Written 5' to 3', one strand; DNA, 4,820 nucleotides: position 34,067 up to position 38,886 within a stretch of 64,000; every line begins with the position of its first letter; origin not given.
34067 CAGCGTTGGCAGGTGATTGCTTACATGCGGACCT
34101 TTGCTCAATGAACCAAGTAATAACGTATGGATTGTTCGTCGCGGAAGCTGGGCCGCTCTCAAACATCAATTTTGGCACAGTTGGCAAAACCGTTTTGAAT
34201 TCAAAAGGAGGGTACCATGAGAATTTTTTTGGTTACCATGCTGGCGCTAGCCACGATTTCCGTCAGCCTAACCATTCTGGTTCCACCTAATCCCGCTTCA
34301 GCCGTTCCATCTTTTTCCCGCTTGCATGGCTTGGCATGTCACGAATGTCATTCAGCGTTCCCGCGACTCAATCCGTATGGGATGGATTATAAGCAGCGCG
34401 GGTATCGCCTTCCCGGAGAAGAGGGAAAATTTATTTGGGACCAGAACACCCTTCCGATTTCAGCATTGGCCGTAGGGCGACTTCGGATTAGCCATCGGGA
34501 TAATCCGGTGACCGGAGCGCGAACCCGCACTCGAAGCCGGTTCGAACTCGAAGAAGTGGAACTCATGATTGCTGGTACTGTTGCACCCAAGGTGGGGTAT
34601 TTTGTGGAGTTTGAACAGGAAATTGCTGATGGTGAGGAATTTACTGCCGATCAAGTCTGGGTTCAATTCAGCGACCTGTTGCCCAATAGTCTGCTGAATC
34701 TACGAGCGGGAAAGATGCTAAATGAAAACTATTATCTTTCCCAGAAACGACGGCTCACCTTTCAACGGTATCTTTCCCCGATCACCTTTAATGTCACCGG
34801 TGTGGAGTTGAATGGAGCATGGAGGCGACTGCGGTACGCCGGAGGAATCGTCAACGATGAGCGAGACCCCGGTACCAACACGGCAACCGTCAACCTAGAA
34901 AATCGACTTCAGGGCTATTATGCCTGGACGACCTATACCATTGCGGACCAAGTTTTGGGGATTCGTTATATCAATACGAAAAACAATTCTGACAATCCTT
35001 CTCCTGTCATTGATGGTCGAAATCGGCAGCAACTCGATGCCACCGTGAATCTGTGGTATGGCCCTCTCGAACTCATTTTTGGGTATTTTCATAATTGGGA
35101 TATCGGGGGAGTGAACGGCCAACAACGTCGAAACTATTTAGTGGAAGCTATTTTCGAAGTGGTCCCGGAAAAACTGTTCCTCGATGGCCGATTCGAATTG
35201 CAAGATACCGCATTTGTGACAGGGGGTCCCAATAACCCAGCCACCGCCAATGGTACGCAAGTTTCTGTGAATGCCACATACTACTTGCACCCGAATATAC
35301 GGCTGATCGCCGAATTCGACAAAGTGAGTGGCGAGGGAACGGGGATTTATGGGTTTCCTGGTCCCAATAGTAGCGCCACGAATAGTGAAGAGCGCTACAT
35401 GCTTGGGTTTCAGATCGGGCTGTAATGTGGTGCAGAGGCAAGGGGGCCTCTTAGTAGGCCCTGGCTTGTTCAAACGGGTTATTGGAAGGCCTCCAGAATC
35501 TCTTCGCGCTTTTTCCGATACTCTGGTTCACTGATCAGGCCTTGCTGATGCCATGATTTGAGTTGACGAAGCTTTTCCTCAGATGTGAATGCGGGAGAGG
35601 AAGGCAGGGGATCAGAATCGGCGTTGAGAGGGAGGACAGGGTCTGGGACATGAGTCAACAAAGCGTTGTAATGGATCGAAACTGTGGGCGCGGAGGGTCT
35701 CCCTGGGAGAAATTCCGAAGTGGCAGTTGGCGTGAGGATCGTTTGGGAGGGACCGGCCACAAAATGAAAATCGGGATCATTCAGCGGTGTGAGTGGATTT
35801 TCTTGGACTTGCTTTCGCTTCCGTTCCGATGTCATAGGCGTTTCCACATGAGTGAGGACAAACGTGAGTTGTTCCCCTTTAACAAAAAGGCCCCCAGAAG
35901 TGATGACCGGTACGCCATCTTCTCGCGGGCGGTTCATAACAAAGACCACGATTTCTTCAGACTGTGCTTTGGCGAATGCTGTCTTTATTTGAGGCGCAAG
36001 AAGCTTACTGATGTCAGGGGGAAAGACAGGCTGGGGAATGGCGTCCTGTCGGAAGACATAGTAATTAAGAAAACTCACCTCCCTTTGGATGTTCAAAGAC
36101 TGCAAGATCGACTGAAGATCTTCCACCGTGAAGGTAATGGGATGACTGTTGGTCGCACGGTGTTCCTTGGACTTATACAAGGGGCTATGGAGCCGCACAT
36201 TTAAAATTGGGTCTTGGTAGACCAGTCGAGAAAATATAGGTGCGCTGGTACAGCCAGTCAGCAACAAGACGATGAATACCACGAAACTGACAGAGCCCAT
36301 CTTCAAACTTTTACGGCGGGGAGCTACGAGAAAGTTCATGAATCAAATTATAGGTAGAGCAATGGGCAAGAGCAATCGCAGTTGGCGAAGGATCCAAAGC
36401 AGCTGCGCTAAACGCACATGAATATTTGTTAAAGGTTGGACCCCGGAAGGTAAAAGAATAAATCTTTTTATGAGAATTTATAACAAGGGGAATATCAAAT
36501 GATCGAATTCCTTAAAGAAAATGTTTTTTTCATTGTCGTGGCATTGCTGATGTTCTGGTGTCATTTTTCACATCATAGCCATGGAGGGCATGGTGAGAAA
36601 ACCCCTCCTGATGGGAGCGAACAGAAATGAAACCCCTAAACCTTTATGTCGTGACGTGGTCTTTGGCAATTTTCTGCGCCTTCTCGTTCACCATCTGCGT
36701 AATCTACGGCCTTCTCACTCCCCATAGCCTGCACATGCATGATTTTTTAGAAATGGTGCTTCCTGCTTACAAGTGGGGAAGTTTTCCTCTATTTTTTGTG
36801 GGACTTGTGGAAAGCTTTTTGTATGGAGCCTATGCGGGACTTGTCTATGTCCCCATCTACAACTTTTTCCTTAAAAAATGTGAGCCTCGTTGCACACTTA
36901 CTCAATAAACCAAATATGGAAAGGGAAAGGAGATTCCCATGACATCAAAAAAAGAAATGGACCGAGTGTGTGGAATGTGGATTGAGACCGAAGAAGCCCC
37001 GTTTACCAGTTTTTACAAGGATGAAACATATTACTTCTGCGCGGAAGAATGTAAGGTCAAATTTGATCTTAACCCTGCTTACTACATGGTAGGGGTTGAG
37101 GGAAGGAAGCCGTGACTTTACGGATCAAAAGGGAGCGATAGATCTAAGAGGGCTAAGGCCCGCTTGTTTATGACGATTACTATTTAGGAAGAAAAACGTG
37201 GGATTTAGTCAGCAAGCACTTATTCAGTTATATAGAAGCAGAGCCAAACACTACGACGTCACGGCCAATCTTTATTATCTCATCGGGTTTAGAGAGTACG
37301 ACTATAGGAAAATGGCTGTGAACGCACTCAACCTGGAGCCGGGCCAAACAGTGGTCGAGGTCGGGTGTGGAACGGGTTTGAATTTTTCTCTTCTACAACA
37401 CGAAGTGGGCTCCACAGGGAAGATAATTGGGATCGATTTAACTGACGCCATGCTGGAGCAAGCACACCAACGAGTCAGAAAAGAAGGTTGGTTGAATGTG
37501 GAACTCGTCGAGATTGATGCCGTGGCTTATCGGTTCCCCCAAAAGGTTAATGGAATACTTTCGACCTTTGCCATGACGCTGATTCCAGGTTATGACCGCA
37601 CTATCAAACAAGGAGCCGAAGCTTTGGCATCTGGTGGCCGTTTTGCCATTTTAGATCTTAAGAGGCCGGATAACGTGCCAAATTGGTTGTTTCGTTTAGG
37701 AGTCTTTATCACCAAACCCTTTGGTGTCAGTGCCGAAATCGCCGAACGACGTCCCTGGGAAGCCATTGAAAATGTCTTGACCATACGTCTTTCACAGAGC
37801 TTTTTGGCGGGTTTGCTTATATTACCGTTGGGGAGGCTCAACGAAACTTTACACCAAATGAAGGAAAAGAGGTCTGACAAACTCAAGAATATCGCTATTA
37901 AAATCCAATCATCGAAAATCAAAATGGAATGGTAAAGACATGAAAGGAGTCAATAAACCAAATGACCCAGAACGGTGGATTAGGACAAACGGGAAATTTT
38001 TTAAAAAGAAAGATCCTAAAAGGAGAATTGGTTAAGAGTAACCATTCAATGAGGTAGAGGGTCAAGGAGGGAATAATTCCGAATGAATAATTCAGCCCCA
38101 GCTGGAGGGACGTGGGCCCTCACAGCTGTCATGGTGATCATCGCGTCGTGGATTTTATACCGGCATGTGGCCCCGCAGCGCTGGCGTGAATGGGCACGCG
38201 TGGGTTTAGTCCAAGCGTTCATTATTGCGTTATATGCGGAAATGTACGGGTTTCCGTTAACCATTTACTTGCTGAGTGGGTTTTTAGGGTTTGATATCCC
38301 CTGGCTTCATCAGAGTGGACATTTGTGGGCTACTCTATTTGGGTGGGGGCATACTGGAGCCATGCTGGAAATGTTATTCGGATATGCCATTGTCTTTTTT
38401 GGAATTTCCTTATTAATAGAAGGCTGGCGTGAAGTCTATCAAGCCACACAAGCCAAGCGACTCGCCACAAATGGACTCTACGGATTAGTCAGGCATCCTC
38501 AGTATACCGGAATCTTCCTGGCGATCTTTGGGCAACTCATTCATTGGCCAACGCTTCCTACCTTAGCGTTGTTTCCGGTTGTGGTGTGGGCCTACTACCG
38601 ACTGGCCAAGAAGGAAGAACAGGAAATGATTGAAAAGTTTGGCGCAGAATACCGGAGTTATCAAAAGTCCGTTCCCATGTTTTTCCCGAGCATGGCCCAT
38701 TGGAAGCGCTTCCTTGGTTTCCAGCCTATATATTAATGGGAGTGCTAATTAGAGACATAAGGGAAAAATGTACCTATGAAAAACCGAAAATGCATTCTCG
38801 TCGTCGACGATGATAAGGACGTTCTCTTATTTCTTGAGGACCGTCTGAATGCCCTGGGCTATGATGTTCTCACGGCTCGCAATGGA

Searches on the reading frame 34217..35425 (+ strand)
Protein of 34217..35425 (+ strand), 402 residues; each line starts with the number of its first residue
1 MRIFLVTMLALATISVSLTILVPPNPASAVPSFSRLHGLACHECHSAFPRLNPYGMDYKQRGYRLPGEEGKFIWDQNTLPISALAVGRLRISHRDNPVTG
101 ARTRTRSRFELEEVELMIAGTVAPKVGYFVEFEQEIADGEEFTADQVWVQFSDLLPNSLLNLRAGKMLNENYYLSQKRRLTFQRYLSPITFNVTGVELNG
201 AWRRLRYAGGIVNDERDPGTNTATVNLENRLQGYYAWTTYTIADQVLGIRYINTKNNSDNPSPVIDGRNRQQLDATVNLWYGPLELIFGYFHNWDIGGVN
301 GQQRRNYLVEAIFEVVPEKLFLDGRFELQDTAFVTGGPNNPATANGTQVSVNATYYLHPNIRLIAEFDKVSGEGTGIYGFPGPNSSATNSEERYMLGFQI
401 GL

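Call 103: search_protein_families(library=pfam, proteins=[window:34217-35425:+], max_evalue=0.0001)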
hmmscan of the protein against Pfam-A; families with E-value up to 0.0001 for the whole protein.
window:34217-35425:+ (402 aa): 1 family
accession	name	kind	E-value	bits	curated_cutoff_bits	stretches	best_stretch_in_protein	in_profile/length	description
PF13609.12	Porin_4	-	1.5e-06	28.7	27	1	214-373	164-308/310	Gram-negative porin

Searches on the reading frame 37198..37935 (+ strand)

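Call 102: search_protein_families(library=pfam, proteins=[window:37198-37935:+], max_evalue=0.0001)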
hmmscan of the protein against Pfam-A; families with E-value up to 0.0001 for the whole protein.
window:37198-37935:+ (245 aa): 10 families
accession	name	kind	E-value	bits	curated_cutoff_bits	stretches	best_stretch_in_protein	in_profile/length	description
PF01209.24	Ubie_methyltran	-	6e-16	58.9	20.1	1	6-159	7-159/233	ubiE/COQ5 methyltransferase family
PF13649.12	Methyltransf_25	-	6.3e-15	56.1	27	1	52-147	1-97/97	Methyltransferase domain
PF13847.12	Methyltransf_31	-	2.6e-14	53.6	27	1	47-156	2-114/145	Methyltransferase domain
PF01135.25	PCMT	-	9.4e-12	45.6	20.3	1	39-109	64-134/210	Protein-L-isoaspartate(D-aspartate) O-methyltransferase (PCMT)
PF08241.18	Methyltransf_11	-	6.2e-11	43.2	21.2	1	53-151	1-95/95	Methyltransferase domain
PF08242.18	Methyltransf_12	-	2.5e-09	38.2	30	1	53-149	1-98/98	Methyltransferase domain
PF02353.26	CMAS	-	2e-07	31.1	27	1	37-151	51-164/273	Mycolic acid cyclopropane synthetase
PF13489.12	Methyltransf_23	-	2.1e-07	31.2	27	1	43-163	17-128/164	Methyltransferase domain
PF08704.16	GCD14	-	2.5e-05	24.5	26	1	40-149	32-142/247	tRNA methyltransferase complex GCD14 subunit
PF02390.23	Methyltransf_4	-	9.4e-05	22.4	24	0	51-110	4-62/173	Putative methyltransferase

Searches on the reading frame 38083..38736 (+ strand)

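Call 102: search_protein_families(library=pfam, proteins=[window:38083-38736:+], max_evalue=0.0001)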
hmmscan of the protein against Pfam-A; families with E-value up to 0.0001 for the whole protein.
window:38083-38736:+ (217 aa): 2 families
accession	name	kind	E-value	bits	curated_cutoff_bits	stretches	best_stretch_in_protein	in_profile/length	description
PF04140.19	ICMT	-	3.6e-09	37.4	24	1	97-183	5-94/95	Isoprenylcysteine carboxyl methyltransferase (ICMT) family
PF04191.18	PEMT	-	1.1e-07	32.6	25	1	95-188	8-104/105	Phospholipid methyltransferase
